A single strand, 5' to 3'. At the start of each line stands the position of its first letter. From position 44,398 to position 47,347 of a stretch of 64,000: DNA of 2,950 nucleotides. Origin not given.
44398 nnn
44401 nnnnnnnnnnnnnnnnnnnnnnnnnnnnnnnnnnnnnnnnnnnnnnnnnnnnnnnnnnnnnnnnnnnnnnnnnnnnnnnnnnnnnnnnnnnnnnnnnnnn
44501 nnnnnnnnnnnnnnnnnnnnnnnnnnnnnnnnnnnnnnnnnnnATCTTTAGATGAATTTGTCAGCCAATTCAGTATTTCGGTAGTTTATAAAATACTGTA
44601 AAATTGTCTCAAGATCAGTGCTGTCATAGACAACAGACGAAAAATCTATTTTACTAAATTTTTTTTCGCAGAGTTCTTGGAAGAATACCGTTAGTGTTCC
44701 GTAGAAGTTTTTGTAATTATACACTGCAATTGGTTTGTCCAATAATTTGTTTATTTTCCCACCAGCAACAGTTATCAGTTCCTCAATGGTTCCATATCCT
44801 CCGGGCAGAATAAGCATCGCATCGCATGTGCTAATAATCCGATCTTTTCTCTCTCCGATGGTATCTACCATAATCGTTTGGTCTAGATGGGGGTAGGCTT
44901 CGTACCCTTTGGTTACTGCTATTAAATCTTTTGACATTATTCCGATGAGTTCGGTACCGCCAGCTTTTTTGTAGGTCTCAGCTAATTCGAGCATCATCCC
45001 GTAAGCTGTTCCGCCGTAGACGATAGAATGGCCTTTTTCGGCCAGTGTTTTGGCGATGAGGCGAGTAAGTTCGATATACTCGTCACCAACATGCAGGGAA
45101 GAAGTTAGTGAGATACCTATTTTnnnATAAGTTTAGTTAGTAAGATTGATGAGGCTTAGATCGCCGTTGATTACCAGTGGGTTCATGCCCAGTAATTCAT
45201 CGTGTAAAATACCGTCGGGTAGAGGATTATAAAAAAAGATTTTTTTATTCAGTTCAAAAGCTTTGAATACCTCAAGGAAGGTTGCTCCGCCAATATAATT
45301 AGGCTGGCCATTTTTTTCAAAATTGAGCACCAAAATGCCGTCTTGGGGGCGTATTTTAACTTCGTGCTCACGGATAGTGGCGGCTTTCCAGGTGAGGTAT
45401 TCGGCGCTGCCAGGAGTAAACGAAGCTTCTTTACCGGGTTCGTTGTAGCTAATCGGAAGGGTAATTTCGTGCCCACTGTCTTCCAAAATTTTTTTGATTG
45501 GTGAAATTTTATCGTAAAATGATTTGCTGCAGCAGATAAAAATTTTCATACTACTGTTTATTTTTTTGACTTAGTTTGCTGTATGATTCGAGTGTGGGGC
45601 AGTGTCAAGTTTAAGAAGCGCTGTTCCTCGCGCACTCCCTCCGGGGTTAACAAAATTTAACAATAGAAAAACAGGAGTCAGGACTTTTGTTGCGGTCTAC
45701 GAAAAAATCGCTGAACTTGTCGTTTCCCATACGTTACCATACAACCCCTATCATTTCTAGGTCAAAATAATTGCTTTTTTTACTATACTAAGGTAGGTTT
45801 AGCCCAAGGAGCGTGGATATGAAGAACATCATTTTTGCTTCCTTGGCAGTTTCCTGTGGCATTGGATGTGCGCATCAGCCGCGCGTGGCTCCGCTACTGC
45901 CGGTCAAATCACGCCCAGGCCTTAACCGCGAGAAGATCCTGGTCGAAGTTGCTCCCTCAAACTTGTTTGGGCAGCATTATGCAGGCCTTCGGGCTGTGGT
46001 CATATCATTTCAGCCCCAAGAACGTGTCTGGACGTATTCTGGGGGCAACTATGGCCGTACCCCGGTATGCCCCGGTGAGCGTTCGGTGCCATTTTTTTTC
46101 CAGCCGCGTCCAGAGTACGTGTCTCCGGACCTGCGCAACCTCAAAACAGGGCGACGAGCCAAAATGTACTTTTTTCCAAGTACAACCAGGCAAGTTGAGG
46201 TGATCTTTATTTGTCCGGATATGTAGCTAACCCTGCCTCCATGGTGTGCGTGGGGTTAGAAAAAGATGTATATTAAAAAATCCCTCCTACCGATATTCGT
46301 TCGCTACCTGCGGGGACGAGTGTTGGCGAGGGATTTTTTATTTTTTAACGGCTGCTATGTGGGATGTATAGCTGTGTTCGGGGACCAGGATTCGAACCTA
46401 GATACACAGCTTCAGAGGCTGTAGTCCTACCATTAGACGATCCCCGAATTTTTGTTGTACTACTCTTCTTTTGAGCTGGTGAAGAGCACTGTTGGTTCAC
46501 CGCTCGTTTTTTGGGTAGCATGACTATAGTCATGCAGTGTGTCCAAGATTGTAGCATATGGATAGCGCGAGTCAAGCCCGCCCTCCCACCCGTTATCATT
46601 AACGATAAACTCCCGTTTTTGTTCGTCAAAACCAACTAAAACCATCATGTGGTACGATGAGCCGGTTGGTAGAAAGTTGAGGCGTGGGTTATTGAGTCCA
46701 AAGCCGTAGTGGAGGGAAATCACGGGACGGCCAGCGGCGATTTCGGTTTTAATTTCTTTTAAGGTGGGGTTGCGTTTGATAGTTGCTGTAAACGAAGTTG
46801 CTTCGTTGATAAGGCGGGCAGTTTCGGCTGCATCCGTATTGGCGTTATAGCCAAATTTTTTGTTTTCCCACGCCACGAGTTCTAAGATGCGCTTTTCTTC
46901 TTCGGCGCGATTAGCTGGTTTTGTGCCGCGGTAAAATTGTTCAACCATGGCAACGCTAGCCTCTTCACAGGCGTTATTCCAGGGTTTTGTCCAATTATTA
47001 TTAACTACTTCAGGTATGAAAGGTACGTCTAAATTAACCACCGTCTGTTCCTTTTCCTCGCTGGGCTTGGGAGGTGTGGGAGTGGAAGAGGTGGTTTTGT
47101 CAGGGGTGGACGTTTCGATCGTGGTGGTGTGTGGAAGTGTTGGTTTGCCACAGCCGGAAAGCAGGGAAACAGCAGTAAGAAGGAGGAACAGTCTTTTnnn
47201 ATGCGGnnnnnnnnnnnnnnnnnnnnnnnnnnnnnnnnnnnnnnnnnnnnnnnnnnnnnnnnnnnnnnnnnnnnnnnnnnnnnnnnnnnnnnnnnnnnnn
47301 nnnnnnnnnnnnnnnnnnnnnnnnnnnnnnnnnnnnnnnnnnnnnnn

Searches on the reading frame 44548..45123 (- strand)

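Call 27: search_protein_families(library=pfam, proteins=[window:44548-45123:-], max_evalue=0.001)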
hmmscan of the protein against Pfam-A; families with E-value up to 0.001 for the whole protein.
window:44548-45123:- (191 aa): 2 families
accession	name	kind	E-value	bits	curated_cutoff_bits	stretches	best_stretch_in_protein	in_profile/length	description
PF03641.19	Lysine_decarbox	-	8.7e-20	71.7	27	1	54-163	10-116/131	Possible lysine decarboxylase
PF18306.6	LDcluster4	-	6.2e-10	39.3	26.3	1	13-119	14-113/151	SLOG cluster4 family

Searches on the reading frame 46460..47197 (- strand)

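Call 28: search_protein_families(library=pfam, proteins=[window:46460-47197:-], max_evalue=0.001)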
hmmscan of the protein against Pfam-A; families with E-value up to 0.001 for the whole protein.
window:46460-47197:- (245 aa): 1 family
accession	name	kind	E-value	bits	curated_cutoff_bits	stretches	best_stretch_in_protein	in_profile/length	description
PF13529.12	Peptidase_C39_2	-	4.8e-13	50.3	24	1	68-201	7-141/143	Peptidase_C39 like family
